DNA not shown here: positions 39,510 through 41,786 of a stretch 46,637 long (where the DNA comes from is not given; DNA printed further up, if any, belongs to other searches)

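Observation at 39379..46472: ALDH, Zn-ADH, HyuA, HyuB and mini-gamma operon: an acetone/acetophenone-carboxylase-like ATP-dependent enzyme of unknown substrate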

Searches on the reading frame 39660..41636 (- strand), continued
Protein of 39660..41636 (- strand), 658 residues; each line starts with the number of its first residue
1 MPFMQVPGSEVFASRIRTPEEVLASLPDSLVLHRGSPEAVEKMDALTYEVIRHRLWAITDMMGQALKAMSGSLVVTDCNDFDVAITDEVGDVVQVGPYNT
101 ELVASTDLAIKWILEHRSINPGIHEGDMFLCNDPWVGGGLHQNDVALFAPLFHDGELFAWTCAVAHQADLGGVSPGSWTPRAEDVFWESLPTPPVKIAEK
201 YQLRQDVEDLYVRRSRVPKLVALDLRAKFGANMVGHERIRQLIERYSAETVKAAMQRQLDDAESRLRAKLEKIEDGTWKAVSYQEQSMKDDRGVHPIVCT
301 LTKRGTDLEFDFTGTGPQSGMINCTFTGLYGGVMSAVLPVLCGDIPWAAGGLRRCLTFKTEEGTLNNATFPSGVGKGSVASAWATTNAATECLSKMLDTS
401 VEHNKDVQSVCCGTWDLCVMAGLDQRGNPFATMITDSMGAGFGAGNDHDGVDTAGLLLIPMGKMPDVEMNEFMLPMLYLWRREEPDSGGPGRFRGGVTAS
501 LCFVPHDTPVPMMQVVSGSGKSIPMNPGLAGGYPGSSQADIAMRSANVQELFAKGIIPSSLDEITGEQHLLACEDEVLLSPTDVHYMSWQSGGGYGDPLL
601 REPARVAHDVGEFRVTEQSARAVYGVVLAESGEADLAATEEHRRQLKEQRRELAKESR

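Call 72: get_annotated_region(hit=H1, flank=7000)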
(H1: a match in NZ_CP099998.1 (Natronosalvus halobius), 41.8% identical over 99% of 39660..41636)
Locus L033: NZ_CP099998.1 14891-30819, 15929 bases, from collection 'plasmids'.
description: Natronosalvus halobius strain AGai3-5 plasmid unnamed1, complete sequence
organism: Natronosalvus halobius (NCBI taxid 2953746)
taxonomy: Archaea; Euryarchaeota; Halobacteria; Halobacteriales; Natrialbaceae; Natronosalvus; Natronosalvus halobius
host: -; source: cell culture,sediment; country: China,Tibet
typing (MOB-suite, as given by PLSDB): non-mobilizable; mating-pair formation MPF_T
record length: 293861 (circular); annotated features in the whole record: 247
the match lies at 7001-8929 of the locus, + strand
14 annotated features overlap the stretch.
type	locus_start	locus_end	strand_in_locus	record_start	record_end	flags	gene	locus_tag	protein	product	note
CDS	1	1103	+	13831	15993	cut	-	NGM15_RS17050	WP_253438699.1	FAD-dependent monooxygenase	-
CDS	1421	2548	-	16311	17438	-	-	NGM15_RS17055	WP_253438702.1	thiolase family protein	GO:0006635 - fatty acid beta-oxidation [Evidence IEA]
CDS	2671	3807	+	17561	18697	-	-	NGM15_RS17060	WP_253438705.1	acyl-CoA dehydrogenase family protein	-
CDS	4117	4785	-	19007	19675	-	npdG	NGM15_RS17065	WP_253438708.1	NADPH-dependent F420 reductase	-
CDS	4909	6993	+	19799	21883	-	-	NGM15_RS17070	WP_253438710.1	hydantoinase/oxoprolinase family protein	-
CDS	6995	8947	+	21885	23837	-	-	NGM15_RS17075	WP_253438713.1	hydantoinase B/oxoprolinase family protein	-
CDS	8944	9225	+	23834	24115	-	-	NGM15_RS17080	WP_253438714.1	acetone carboxylase subunit gamma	-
CDS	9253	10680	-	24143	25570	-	-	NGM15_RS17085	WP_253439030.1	NAD(P)(+) transhydrogenase (Re/Si-specific) subunit beta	-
CDS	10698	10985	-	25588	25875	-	-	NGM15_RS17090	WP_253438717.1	NAD(P) transhydrogenase subunit alpha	-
CDS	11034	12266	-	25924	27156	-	-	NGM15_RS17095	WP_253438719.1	NAD(P) transhydrogenase subunit alpha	-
CDS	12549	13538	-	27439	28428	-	-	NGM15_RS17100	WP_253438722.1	alpha-ketoacid dehydrogenase subunit beta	-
CDS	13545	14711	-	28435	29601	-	-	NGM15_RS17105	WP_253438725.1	thiamine pyrophosphate-dependent enzyme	-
CDS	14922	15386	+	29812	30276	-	-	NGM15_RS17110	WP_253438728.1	MaoC/PaaZ C-terminal domain-containing protein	-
CDS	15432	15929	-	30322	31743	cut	lpdA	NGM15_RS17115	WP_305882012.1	dihydrolipoyl dehydrogenase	GO:0045454 - cell redox homeostasis [Evidence IEA]; GO:0051068 - dihydrolipoamide metabolic process [Evidence IEA]; ...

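Call 73: get_annotated_region(hit=H7, flank=7000)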
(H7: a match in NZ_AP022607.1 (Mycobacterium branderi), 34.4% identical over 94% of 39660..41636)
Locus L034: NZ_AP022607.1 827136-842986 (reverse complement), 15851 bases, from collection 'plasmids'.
description: Mycobacterium branderi strain JCM 12687 plasmid pJCM12687
organism: Mycobacterium branderi (NCBI taxid 43348)
taxonomy: Bacteria; Actinomycetota; Actinomycetes; Mycobacteriales; Mycobacteriaceae; Mycobacterium; Mycobacterium branderi
host: -; source: -; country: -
typing (MOB-suite, as given by PLSDB): non-mobilizable
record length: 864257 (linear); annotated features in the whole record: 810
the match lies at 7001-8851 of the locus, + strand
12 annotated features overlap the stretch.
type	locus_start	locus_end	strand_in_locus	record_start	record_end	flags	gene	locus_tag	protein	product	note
CDS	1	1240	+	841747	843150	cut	-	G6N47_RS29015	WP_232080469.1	phosphotransferase family protein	-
CDS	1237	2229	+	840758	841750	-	-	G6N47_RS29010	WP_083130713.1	hypothetical protein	-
CDS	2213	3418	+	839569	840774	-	-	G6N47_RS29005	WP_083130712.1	cytochrome P450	-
CDS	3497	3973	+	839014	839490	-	-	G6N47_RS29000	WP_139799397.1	2,4'-dihydroxyacetophenone dioxygenase family protein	-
CDS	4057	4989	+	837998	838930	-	-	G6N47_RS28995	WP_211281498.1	cytochrome P450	-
CDS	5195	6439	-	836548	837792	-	-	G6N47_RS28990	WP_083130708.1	cytochrome P450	-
CDS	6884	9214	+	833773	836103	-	-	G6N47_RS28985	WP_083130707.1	hydantoinase B/oxoprolinase family protein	-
CDS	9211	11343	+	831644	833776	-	-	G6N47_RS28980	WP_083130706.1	hydantoinase/oxoprolinase family protein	-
CDS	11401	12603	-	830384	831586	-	-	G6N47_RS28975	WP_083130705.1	cytochrome P450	-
CDS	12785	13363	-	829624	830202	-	-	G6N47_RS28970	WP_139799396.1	hypothetical protein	-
CDS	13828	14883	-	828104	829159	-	-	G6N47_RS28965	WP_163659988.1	cytochrome P450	-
CDS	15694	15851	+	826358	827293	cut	-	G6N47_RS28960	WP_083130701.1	cyclase family protein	-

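Call 76: get_annotated_region(hit=H8, flank=8000)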
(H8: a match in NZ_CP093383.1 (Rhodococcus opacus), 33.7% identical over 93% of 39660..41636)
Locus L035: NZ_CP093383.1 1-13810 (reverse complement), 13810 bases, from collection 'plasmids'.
description: Rhodococcus opacus strain S8 plasmid pCP105, complete sequence
organism: Rhodococcus opacus (NCBI taxid 37919)
taxonomy: Bacteria; Actinomycetota; Actinomycetes; Mycobacteriales; Nocardiaceae; Rhodococcus; Rhodococcus opacus
host: -; source: cell culture,forest soil; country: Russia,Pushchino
typing (MOB-suite, as given by PLSDB): mobilizable; replicon rep_cluster_1181; relaxase MOBP,MOBP
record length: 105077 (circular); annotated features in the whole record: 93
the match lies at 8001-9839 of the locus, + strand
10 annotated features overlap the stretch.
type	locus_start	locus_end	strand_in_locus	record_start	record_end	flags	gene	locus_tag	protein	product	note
CDS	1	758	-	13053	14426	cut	-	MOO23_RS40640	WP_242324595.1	MFS transporter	GO:0055085 - transmembrane transport [Evidence IEA]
CDS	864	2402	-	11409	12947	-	-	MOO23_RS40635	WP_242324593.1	class I adenylate-forming enzyme family protein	-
CDS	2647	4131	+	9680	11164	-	-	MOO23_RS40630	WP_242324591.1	NAD(P)/FAD-dependent oxidoreductase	-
CDS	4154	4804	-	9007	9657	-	-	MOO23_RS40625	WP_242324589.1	TetR/AcrR family transcriptional regulator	-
CDS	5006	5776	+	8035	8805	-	-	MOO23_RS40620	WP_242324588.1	SDR family NAD(P)-dependent oxidoreductase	-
CDS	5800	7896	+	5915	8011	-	-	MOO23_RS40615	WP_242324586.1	hydantoinase/oxoprolinase family protein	-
CDS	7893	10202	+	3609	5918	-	-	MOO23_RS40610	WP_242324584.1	hydantoinase B/oxoprolinase family protein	-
CDS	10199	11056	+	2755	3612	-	-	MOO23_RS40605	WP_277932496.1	SDR family oxidoreductase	-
CDS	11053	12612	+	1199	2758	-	-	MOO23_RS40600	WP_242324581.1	acyl--CoA ligase family protein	-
CDS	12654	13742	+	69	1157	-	-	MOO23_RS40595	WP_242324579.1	serine hydrolase domain-containing protein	-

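Call 77: get_annotated_region(hit=H4, flank=8000)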
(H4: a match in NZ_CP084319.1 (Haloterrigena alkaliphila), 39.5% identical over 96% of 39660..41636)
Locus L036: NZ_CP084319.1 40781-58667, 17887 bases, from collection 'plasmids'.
description: Haloterrigena alkaliphila strain KZCA68 plasmid unnamed1, complete sequence
organism: Haloterrigena alkaliphila (NCBI taxid 2816475)
taxonomy: Archaea; Euryarchaeota; Halobacteria; Halobacteriales; Natrialbaceae; Haloterrigena; Haloterrigena alkaliphila
host: -; source: Salt lake,Salt lake; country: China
typing (MOB-suite, as given by PLSDB): non-mobilizable
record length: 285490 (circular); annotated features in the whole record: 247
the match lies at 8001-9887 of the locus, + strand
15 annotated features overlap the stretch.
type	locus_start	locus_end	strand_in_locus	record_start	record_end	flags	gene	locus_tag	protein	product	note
CDS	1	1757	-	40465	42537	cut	-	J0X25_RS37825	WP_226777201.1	hydantoinase/oxoprolinase family protein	-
CDS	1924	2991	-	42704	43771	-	-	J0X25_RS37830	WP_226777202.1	phosphotransferase family protein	-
CDS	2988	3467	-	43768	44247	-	-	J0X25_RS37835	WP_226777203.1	hypothetical protein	-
CDS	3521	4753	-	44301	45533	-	-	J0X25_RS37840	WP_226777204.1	acyl-CoA dehydrogenase family protein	-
CDS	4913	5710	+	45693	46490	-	-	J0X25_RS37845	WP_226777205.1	acetoacetate decarboxylase family protein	-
CDS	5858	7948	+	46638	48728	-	-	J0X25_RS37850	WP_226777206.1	hydantoinase/oxoprolinase family protein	-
CDS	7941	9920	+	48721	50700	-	-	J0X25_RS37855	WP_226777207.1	hydantoinase B/oxoprolinase family protein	-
CDS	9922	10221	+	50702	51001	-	-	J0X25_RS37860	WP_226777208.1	acetone carboxylase subunit gamma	-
CDS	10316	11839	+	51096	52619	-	-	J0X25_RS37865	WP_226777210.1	AMP-binding protein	-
CDS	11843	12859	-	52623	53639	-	-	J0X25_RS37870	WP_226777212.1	zinc-binding dehydrogenase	-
CDS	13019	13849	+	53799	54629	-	-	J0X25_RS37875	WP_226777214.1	enoyl-CoA hydratase/isomerase family protein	-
CDS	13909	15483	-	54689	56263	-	-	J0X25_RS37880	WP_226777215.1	long-chain-fatty-acid--CoA ligase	-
CDS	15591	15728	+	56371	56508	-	-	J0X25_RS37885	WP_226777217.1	hypothetical protein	-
CDS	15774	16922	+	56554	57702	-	-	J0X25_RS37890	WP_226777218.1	acyl-CoA dehydrogenase family protein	-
CDS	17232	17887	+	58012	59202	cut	-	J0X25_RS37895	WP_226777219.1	ABC transporter substrate-binding protein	-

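Call 78: get_annotated_region(hit=H12, flank=8000)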
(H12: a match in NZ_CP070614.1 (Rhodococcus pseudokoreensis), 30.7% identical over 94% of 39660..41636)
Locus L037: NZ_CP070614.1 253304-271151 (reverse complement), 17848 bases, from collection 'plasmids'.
description: Rhodococcus pseudokoreensis strain R79 plasmid unnamed5, complete sequence
organism: Rhodococcus pseudokoreensis (NCBI taxid 2811421)
taxonomy: Bacteria; Actinomycetota; Actinomycetes; Mycobacteriales; Nocardiaceae; Rhodococcus; Rhodococcus pseudokoreensis
host: -; source: cell culture,rhizosphere of apple plantlets grown in replant diseased soil; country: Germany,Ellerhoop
typing (MOB-suite, as given by PLSDB): non-mobilizable; replicon rep_cluster_906
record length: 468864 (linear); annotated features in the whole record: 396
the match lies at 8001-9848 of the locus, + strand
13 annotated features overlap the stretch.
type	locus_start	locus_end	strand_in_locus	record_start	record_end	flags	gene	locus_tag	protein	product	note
CDS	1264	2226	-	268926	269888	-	-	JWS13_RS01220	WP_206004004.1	hydroxymethylglutaryl-CoA lyase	-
CDS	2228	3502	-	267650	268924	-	-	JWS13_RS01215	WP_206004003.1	hydroxymethylglutaryl-CoA reductase, degradative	GO:0016054 - organic acid catabolic process [Evidence IEA]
CDS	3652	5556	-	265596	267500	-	-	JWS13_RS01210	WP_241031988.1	GAF domain-containing protein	-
CDS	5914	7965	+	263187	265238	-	-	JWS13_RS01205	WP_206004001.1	hydantoinase/oxoprolinase family protein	-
CDS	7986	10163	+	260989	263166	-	-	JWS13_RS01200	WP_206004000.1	hydantoinase B/oxoprolinase family protein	-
CDS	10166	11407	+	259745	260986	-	-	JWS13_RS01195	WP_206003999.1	CoA transferase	-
CDS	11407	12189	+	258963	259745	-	-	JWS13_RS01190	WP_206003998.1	enoyl-CoA hydratase/isomerase family protein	-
CDS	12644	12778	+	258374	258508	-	-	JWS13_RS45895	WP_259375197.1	hypothetical protein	-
CDS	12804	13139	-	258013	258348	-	-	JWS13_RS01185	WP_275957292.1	MaoC family dehydratase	-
CDS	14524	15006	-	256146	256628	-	-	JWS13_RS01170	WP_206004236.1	RidA family protein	-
CDS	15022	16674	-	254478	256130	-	-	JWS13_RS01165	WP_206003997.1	aminopeptidase P family N-terminal domain-containing protein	-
CDS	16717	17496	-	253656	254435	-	-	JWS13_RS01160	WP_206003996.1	ABC transporter ATP-binding protein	-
CDS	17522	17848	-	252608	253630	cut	-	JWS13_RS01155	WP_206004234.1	ABC transporter substrate-binding protein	-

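Call 81: get_annotated_region(hit=H13, flank=4000)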
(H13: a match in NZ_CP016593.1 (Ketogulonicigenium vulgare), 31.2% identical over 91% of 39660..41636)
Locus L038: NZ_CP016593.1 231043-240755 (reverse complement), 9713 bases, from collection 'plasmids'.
description: Ketogulonicigenium vulgare strain SKV plasmid pKvSKV1, complete sequence
organism: Ketogulonicigenium vulgare (NCBI taxid 92945)
taxonomy: Bacteria; Pseudomonadota; Alphaproteobacteria; Rhodobacterales; Roseobacteraceae; Ketogulonicigenium; Ketogulonicigenium vulgare
host: -; source: cell culture,China: Zibo, Shandong; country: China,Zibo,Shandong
typing (MOB-suite, as given by PLSDB): conjugative; replicon IncP; relaxase MOBP; mating-pair formation MPF_T
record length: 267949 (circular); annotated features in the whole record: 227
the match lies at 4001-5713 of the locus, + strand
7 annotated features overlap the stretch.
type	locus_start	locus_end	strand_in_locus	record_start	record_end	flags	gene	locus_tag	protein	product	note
CDS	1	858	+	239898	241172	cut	-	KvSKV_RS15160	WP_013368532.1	acyl-CoA thioester hydrolase/BAAT C-terminal domain-containing protein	-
CDS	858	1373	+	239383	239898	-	-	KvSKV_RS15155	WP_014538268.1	peptidylprolyl isomerase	GO:0000413 - protein peptidyl-prolyl isomerization [Evidence IEA]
CDS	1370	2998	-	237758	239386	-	-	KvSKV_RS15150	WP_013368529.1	FAD-dependent oxidoreductase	-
CDS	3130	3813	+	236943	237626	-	-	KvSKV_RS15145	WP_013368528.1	TetR/AcrR family transcriptional regulator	GO:0006355 - regulation of DNA-templated transcription [Evidence IEA]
CDS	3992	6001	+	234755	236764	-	-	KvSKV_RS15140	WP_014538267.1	hydantoinase B/oxoprolinase family protein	-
CDS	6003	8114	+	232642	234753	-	-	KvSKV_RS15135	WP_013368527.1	hydantoinase/oxoprolinase family protein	-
CDS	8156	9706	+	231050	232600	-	-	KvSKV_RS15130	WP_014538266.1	ABC transporter substrate-binding protein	-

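Call 82: get_annotated_region(hit=H6, flank=6000)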
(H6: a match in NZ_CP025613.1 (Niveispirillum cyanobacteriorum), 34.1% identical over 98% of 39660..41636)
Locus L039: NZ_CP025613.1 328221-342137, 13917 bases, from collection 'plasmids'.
description: Niveispirillum cyanobacteriorum strain TH16 plasmid unnamed1, complete sequence
organism: Niveispirillum cyanobacteriorum (NCBI taxid 1612173)
taxonomy: Bacteria; Pseudomonadota; Alphaproteobacteria; Rhodospirillales; Azospirillaceae; Niveispirillum; Niveispirillum cyanobacteriorum
host: -; source: sing cell,cyanobacterial aggregates; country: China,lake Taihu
typing (MOB-suite, as given by PLSDB): non-mobilizable; mating-pair formation MPF_T
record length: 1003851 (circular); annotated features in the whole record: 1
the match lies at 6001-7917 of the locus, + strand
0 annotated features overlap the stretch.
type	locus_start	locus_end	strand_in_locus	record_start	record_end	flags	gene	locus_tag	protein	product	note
